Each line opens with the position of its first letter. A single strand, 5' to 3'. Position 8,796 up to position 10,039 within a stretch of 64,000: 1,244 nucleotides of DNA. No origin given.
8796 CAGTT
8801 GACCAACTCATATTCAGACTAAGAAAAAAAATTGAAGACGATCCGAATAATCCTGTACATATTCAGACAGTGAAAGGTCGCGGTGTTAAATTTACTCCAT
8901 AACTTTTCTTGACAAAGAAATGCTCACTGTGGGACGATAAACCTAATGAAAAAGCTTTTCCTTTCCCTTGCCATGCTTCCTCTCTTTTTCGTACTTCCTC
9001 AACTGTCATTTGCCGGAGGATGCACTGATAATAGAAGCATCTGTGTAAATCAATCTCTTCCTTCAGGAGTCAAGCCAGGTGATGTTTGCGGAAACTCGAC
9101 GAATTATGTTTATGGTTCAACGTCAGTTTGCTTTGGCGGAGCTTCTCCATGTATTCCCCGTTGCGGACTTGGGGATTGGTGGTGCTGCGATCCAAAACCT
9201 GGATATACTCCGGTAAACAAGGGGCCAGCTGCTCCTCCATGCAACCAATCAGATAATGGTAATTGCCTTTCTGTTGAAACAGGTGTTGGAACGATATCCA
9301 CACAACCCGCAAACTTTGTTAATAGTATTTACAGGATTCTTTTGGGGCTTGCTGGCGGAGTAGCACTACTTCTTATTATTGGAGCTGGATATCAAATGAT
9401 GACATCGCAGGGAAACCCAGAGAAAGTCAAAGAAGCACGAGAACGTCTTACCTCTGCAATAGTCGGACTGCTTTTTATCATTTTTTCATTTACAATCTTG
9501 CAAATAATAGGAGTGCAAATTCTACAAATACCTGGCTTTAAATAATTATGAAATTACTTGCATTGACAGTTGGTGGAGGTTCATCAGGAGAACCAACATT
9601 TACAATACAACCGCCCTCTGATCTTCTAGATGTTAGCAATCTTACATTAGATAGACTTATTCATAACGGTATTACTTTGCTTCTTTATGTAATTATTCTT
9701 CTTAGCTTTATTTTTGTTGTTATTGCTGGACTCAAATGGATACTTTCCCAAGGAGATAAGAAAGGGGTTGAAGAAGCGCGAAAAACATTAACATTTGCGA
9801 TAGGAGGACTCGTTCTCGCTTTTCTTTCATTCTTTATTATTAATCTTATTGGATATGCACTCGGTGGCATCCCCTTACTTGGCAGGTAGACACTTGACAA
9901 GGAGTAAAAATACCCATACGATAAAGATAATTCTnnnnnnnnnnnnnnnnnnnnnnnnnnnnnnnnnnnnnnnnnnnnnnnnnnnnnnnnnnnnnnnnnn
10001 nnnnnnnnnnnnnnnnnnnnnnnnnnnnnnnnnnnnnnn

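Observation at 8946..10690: Tandem array of four VirB2/TrbC-like pilin paralogues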

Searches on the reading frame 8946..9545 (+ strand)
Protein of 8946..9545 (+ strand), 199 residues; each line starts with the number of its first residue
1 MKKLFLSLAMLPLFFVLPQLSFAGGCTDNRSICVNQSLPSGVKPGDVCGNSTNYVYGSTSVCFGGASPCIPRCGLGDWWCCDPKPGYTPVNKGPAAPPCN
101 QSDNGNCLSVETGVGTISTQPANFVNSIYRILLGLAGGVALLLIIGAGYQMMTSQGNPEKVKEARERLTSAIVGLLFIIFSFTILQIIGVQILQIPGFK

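Call 3: search_protein_families(library=pfam, proteins=[window:8946-9545:+], max_evalue=1)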
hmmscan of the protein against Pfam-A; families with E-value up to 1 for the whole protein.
window:8946-9545:+ (199 aa): 4 families
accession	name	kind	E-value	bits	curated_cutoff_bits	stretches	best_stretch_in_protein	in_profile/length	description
PF18895.5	T4SS_pilin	-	3.4e-10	40.3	26.6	1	119-187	3-70/71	Type IV secretion system pilin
PF04956.18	TrbC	-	0.00017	22.2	27.9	1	119-185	35-95/98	TrbC/VIRB2 pilin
PF03023.19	MurJ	-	0.0073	15.4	27.4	1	122-194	53-122/451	Lipid II flippase MurJ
PF11204.13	DUF2985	-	0.015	15.8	22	1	120-182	5-62/78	Protein of unknown function (DUF2985)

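Call 26: find_homologous_proteins(query=window:8946-9542:+, max_evalue=0.001)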
Query window:8946-9542:+ (199 aa): 276 proteins with E <= 0.001 among 878 candidates; the best 120 are listed.
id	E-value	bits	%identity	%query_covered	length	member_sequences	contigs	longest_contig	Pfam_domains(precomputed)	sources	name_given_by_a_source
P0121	1.9e-130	451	100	100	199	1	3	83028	PF18895.6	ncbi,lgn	-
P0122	6.2e-88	312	77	91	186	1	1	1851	PF18895.6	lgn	-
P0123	1.3e-85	304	70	93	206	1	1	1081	PF18895.6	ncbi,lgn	-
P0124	6.9e-84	299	69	99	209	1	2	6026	PF18895.6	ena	-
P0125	2.0e-78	281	65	100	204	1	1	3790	PF18895.6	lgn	-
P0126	2.1e-63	232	62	88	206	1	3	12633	PF18895.6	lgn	-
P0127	1.2e-60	223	62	91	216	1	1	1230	PF18895.6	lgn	-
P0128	9.9e-60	220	58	94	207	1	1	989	PF18895.6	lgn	-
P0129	1.9e-54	203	56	91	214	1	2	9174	PF18895.6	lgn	-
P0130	8.5e-54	200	57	87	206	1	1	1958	PF18895.6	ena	-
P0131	5.6e-53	198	55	90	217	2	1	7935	PF18895.6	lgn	-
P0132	6.7e-52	194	51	99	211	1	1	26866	PF18895.6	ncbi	ncbi:MAG TPA: pilin [Patescibacteria group bacterium]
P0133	1.6e-51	193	50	99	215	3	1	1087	PF18895.6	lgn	-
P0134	7.1e-49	184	55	88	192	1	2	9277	PF18895.6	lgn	-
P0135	1.4e-48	183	57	80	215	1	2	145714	PF18895.6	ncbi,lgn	-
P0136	4.3e-47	178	54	89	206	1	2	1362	PF18895.6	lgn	-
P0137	1.3e-46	177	51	99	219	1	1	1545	PF18895.6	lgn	-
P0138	1.2e-45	174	55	78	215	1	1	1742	PF18895.6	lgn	-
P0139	5.3e-45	172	52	93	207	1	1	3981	PF18895.6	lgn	-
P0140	4.3e-44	169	50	93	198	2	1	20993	PF18895.6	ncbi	-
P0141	1.2e-43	167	52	91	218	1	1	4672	PF18895.6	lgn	-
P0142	2.3e-42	163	51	94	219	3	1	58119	PF18895.6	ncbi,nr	ncbi:MAG TPA: pilin [Patescibacteria group bacterium]|nr:pilin [Patescibacteria group bacterium]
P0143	3.1e-42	163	50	89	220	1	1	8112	PF18895.6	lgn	-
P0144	3.5e-42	162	56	77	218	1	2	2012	PF18895.6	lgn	-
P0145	5.3e-42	162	53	79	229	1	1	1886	PF18895.6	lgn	-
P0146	7.3e-42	161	47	99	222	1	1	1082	PF18895.6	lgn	-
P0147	1.3e-41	161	50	92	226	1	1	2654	PF18895.6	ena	-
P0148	2.6e-41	160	59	77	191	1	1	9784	PF18895.6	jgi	-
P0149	1.5e-40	157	62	65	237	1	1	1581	PF18895.6,PF04956.19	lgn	-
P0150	4.3e-39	152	45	98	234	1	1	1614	PF18895.6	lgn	-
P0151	2.8e-38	150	56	73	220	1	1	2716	PF18895.6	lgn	-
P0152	5.9e-38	149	47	99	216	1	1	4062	PF18895.6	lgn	-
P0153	2.9e-37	146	45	100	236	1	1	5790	PF18895.6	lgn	-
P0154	3.0e-37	146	43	100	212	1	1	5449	PF18895.6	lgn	-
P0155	1.5e-35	141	73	51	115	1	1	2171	PF18895.6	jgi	-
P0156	1.8e-35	140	66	50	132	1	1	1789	PF18895.6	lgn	-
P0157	3.1e-35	140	62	56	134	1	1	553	PF18895.6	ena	-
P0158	6.1e-35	139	54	65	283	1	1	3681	PF18895.6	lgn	-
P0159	1.1e-34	138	64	51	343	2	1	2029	PF18895.6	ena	-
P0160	1.2e-34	138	73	48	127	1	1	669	PF18895.6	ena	-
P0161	4.0e-34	136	64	52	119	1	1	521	PF18895.6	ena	-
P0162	1.1e-33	135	49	87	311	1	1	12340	PF18895.6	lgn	-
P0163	1.3e-33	134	68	52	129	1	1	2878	PF18895.6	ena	-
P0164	2.4e-33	134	65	51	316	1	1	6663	PF18895.6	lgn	-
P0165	2.5e-33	134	69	50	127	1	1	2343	PF18895.6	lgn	-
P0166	2.6e-33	133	67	50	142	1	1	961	PF18895.6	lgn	-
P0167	3.0e-33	133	72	49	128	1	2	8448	PF18895.6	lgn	-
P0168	4.0e-33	133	69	51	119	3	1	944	PF18895.6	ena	-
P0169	4.8e-33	133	67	52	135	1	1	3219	PF18895.6,PF04956.19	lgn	-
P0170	6.6e-33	132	75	44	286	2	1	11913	PF18895.6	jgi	-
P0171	7.0e-33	132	65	51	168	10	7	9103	PF18895.6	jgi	-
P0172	9.5e-33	132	71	47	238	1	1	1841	PF18895.6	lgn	-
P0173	1.1e-32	131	64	50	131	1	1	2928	PF18895.6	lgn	-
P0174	1.1e-32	131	67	51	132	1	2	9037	PF18895.6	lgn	-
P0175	1.2e-32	131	47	84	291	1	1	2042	PF18895.6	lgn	-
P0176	1.7e-32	131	64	52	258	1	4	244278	PF18895.6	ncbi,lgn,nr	ncbi:MAG: hypothetical protein HYW62_04245 [Candidatus Levybacteria bacterium]|nr:hypothetical prote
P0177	3.1e-32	130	66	47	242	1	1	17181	PF18895.6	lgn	-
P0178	3.2e-32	130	61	51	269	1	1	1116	PF18895.6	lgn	-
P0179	3.4e-32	130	62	51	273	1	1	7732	PF18895.6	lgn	-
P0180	3.8e-32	130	66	51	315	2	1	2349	PF18895.6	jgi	-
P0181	4.7e-32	129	61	54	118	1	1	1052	PF18895.6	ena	-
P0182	5.2e-32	129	64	48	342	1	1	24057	PF18895.6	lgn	-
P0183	5.3e-32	129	59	55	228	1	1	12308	PF18895.6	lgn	-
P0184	8.5e-32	129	63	48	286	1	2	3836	PF18895.6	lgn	-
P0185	8.8e-32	128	68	48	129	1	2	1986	PF18895.6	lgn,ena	-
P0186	9.4e-32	128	64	52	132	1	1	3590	PF18895.6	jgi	jgi:hypothetical protein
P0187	1.2e-31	128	66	49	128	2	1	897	PF18895.6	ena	-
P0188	1.2e-31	128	55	62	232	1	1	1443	PF18895.6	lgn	-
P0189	1.4e-31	128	68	49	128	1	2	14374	PF18895.6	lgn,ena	-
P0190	1.6e-31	128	58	59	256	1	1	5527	PF18895.6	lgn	-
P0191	1.8e-31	127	58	50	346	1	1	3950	PF18895.6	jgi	jgi:hypothetical protein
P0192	2.3e-31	127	48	80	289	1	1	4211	PF18895.6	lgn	-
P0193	3.0e-31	127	39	99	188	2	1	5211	PF18895.6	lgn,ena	-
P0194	3.5e-31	127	59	55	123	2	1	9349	PF18895.6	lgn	-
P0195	3.7e-31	126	62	48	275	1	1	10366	PF18895.6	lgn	-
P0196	3.8e-31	126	59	57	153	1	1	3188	PF18895.6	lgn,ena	-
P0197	5.0e-31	126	61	56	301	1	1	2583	PF18895.6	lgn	-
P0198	8.5e-31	125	66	49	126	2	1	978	PF18895.6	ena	-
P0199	8.5e-31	125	52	60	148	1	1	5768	PF18895.6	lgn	-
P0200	8.7e-31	125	67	47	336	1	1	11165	PF18895.6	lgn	-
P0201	1.0e-30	125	58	56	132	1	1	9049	PF18895.6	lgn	-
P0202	1.1e-30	125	69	44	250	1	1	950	PF18895.6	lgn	-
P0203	1.4e-30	125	59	49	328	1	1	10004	PF18895.6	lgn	-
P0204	2.0e-30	124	63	50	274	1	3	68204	PF18895.6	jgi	jgi:hypothetical protein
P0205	2.3e-30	124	63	49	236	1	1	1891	PF18895.6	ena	-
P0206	2.6e-30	124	73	45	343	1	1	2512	PF18895.6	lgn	-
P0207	2.7e-30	124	62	51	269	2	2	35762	PF18895.6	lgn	-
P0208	3.1e-30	123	58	53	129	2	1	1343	PF18895.6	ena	-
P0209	3.2e-30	123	64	49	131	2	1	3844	PF18895.6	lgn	-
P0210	3.3e-30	123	61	51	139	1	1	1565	PF18895.6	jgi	jgi:hypothetical protein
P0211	3.8e-30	123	60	52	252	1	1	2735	PF18895.6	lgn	-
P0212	4.3e-30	123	66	47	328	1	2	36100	PF18895.6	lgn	-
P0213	4.6e-30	123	58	58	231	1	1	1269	PF18895.6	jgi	jgi:hypothetical protein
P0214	4.9e-30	123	63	51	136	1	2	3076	PF18895.6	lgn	-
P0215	5.0e-30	123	57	59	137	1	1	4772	PF18895.6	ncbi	ncbi:MAG TPA: hypothetical protein VF820_00160, partial [Patescibacteria group bacterium]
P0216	5.1e-30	123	56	55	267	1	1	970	PF18895.6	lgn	-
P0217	5.2e-30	123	65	49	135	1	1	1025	PF18895.6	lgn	-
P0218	6.4e-30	122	58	58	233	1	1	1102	PF18895.6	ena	-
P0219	8.1e-30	122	58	55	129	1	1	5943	PF18895.6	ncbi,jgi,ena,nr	ncbi:MAG TPA: hypothetical protein VEW42_05050 [Candidatus Eisenbacteria bacterium]|nr:hypothetical 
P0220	1.1e-29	122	63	53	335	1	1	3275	PF18895.6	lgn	-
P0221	1.2e-29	122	58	56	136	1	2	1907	PF18895.6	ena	-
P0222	1.5e-29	121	66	49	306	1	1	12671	PF18895.6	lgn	-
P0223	1.6e-29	121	63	47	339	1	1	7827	PF18895.6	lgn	-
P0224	1.7e-29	121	64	52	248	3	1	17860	PF18895.6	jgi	-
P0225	1.7e-29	121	46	83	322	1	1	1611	PF18895.6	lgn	-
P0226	1.9e-29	121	55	58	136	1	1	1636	PF18895.6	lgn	-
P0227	2.0e-29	121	61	51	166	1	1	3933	PF18895.6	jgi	jgi:hypothetical protein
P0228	2.0e-29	121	61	46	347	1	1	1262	PF18895.6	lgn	-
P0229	2.5e-29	120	69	44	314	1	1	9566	PF18895.6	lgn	-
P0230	2.5e-29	120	57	56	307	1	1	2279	PF18895.6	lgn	-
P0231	2.6e-29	120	54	58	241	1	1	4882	PF18895.6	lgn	-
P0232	2.7e-29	120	54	58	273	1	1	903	PF18895.6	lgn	-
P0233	3.7e-29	120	58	55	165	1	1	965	PF18895.6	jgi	jgi:hypothetical protein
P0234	5.1e-29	119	60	51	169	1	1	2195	PF18895.6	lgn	-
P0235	5.3e-29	119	66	45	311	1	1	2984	PF18895.6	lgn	-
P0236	6.1e-29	119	63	54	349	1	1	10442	PF18895.6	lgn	-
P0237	6.2e-29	119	40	88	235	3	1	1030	PF18895.6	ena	-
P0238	6.2e-29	119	48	71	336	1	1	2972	PF18895.6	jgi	jgi:hypothetical protein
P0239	7.8e-29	119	53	59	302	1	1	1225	PF18895.6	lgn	-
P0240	1.3e-28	118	44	66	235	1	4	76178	PF18895.6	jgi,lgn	-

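Call 27: find_encoding_contigs(protein=P0121, flank=3000, max_places=4)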
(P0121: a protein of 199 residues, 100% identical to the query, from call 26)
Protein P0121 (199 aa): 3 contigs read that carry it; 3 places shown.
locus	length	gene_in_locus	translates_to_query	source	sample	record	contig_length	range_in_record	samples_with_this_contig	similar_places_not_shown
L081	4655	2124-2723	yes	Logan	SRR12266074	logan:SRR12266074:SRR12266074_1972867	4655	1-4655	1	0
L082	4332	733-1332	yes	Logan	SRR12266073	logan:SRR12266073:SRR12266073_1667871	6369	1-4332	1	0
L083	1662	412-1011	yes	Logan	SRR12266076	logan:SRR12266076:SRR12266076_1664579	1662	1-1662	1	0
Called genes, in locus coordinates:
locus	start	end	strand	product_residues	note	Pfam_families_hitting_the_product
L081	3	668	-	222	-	?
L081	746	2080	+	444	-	PF00486:Trans_reg_C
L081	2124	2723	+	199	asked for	PF18895:T4SS_pilin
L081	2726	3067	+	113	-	-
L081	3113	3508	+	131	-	PF18895:T4SS_pilin (weak)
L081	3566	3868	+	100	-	PF18895:T4SS_pilin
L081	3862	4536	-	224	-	-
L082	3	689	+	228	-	?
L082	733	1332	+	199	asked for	PF18895:T4SS_pilin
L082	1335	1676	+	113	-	-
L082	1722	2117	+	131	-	PF18895:T4SS_pilin (weak)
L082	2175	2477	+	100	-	PF18895:T4SS_pilin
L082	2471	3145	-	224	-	-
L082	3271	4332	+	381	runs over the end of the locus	PF12666:PrgI, PF13620:CarboxypepD_reg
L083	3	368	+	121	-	?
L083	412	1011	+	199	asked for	PF18895:T4SS_pilin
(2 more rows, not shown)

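Call 34: search_solved_structures(query=A1, max_evalue=10)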
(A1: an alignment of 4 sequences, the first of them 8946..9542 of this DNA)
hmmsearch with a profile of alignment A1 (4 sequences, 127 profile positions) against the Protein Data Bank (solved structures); distinct sequences matched with E-value up to 10: 18.
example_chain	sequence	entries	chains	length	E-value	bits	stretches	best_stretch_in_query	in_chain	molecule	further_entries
1ehk_A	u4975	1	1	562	0.12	15.5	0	48-87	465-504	BA3-TYPE CYTOCHROME-C OXIDASE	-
4gp4_A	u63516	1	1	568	0.12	15.5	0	48-87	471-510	Cytochrome c oxidase subunit 1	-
4n4y_A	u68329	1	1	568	0.13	15.5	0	48-87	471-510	Cytochrome c oxidase subunit 1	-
4fa7_A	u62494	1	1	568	0.13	15.5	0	48-87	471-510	Cytochrome c oxidase subunit 1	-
1xme_A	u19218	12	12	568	0.13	15.5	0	48-87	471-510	Cytochrome c oxidase polypeptide I | Cytochrome c oxidase subunit 1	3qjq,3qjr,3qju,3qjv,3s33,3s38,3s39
2qpd_A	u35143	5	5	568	0.13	15.5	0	48-87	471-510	Cytochrome c oxidase subunit 1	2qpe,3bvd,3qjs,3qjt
4gp8_A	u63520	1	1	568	0.13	15.5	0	48-87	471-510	Cytochrome c oxidase subunit 1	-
4gp5_A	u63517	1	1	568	0.13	15.5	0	48-87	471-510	Cytochrome c oxidase subunit 1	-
3s8f_A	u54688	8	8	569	0.13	15.5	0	48-87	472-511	Cytochrome c oxidase subunit 1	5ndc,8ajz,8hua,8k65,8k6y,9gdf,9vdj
4faa_A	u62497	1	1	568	0.13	15.4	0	48-87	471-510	Cytochrome c oxidase subunit 1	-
4g70_A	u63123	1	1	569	0.13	15.4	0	48-87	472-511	Cytochrome c oxidase subunit 1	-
4g7s_A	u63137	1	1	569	0.13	15.4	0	48-87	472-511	Cytochrome c oxidase subunit 1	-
3s8g_A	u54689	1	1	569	0.13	15.4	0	48-87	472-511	Cytochrome c oxidase subunit 1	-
4g7q_A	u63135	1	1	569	0.13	15.4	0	48-87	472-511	Cytochrome c oxidase subunit 1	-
4g72_A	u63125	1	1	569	0.13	15.4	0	48-87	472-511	Cytochrome c oxidase subunit 1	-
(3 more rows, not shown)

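Call 39: search_protein_families(library=ncbifam, proteins=[window:8946-9545:+], max_evalue=0.01)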
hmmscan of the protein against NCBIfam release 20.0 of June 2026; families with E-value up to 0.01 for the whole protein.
window:8946-9545:+ (199 aa): 1 family
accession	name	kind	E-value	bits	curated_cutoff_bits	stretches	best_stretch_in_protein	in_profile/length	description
NF045849.1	ICE_MMCAP2_0565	equivalog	2.2e-09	36.9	40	1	115-188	3-76/80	Mbov_0395 family pilin-like conjugal transfer protein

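Call 40: predict_structure(alignment_id=A3)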
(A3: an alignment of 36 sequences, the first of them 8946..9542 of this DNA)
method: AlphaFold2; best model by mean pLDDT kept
length: 199 residues; sequences in the alignment: 36
mean_pLDDT: 82.7   pTM: 0.50
mean pLDDT of the five models: 82.7, 80.7, 80.7, 79.1, 78.2
residues with pLDDT >= 90: 64; 70-90: 110; 50-70: 21; < 50: 4
segments of 3 or more residues with pLDDT < 50: 20-23
pLDDT, mean of each block of 10 residues (from residue 1): 82 68 64 87 89 90 82 85 82 60 77 81 84 90 93 92 93 93 87 75
secondary structure, 60 per line:
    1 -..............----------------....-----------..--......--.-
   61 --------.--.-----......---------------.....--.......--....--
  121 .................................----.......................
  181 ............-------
elements in order: H2-15 E32-35 E51-56 E78-83 E99-103 E106-112 E115-118 H121-153 H158-192

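Call 43: fold_search(model_id=the predicted structure, library=pdb)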
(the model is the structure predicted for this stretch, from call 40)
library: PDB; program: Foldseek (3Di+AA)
matches with E <= 10: 100; with E <= 0.001: 0
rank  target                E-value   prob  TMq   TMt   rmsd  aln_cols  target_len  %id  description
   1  3epv_C                1.2e+00  0.80  0.32  0.56   3.9        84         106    8  X-ray Structure of the Metal-sensor CnrX in both the Apo- and Copper-bound Forms (released 2008-11-25)
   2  2y3h_C                1.7e+00  0.80  0.29  0.52   3.0        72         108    7  E63Q mutant of Cupriavidus metallidurans CH34 CnrXs (released 2011-03-30)
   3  9sv3_D                1.9e+00  0.60  0.28  0.24   2.8        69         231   17  Local refinement of EloB/EloC/VHL/CV2a/14-3-3zeta/ERa from pose 1 (released 2025-12-03)
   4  8tt3_H                2.2e+00  0.57  0.24  0.20   2.1        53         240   15  S. thermodepolymerans KpsM-KpsE in Glycolipid 2 state with rigid body fitted KpsT (released 2024-04-17)
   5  9rxe_MODEL_1_A        2.2e+00  0.51  0.26  0.45   5.1        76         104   17  Solution structure of the HR1c domain of human PKN1 (released 2025-12-31)
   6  4wrq_B                2.2e+00  0.47  0.27  0.24   3.0        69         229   17  Crystal Structure of 14-3-3 zeta with Chibby peptide (released 2015-05-06)
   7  4wwb                  2.5e+00  0.63  0.29  0.50   3.0        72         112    7  High-resolution structure of the Ni-bound form of the Y135F mutant of C. metallidurans CnrXs (released 2015-02-11)
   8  7q16                  2.8e+00  0.38  0.27  0.23   3.0        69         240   17  Human 14-3-3 zeta fused to the BAD peptide including phosphoserine-74 (released 2021-11-17)
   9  4gyc_B                2.8e+00  0.20  0.21  0.54   4.3        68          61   24  Structure of the SRII(D75N mutant)/HtrII Complex in I212121 space group ("U" shape) (released 2013-05-08)
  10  2y39                  3.0e+00  0.57  0.29  0.51   3.0        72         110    7  Ni-bound form of Cupriavidus metallidurans CH34 CnrXs (released 2011-03-30)
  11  2y3h_A                3.0e+00  0.51  0.32  0.55   4.0        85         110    8  E63Q mutant of Cupriavidus metallidurans CH34 CnrXs (released 2011-03-30)
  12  2y3h_B                3.0e+00  0.35  0.21  0.36   4.8        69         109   12  E63Q mutant of Cupriavidus metallidurans CH34 CnrXs (released 2011-03-30)
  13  8tun_H                3.2e+00  0.47  0.23  0.20   1.8        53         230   15  S. thermodepolymerans KpsM-KpsE in Glycolipid 1 state with rigid body fitted KpsT (released 2024-04-17)
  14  1urf_MODEL_1_A        3.2e+00  0.41  0.29  0.62   3.6        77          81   18  HR1b domain from PRK1 (released 2003-11-06)
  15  6zfg_B                3.2e+00  0.35  0.27  0.23   3.0        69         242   16  14-3-3 zeta chimera with 18E6 and fusicoccin (released 2021-02-17)
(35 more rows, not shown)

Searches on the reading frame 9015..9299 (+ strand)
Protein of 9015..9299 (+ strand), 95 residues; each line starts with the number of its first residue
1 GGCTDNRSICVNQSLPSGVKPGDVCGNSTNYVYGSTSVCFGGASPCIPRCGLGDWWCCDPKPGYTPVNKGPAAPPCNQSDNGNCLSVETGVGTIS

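Call 72: search_protein_representatives(protein=window:9015-9299:+)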
Query: 95 residues. Proteins with E-value up to 0.001 (for the whole library): 2; up to 1e-10: 0; up to 1e-30: 0. The best 2 are listed.
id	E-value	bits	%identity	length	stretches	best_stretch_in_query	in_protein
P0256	6.5e-04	35.9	46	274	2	21-95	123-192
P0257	9.1e-04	35.5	34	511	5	42-94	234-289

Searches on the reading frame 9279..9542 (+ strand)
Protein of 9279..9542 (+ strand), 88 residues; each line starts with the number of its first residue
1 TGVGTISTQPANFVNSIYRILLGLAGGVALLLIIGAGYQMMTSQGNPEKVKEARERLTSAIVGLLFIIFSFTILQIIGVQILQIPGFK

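Call 46: search_dna_similar(query=window:9279-9542:+, collection=plasmids, mode=protein, max_evalue=1, max_rows=25)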
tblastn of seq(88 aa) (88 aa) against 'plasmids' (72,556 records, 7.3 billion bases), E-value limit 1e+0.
No match.

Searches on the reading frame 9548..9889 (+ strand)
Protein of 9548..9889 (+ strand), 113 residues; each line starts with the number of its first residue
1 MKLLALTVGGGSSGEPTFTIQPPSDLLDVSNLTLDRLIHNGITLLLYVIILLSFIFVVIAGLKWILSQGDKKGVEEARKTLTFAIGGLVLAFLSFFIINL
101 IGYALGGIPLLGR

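Call 3: search_protein_families(library=pfam, proteins=[window:9548-9889:+], max_evalue=1)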
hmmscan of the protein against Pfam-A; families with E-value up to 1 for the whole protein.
window:9548-9889:+ (113 aa): 6 families
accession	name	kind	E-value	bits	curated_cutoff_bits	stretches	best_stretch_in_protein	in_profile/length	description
PF18895.5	T4SS_pilin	-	3.4e-05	24.3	26.6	1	36-101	7-71/71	Type IV secretion system pilin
PF19607.4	DUF6112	-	0.014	15.6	25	1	40-94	18-74/88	Family of unknown function (DUF6112)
PF04956.18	TrbC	-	0.033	14.8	27.9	1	35-99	38-96/98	TrbC/VIRB2 pilin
PF11992.13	TgpA_N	-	0.077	12.4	30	1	38-98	120-181/333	TgpA N-terminal domain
PF12351.13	Fig1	-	0.11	12.8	25.3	1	20-66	59-102/188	Ca2+ regulator and membrane fusion protein Fig1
PF04246.17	RseC_MucC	-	0.39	11.1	24.4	1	43-101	67-114/130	Positive regulator of sigma(E), RseC/MucC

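Call 39: search_protein_families(library=ncbifam, proteins=[window:9548-9889:+], max_evalue=0.01)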
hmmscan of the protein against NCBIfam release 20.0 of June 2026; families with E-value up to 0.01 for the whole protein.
window:9548-9889:+ (113 aa): 1 family
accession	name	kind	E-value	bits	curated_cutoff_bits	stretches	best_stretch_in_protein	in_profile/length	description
NF045849.1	ICE_MMCAP2_0565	equivalog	0.0017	18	40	1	45-101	20-76/80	Mbov_0395 family pilin-like conjugal transfer protein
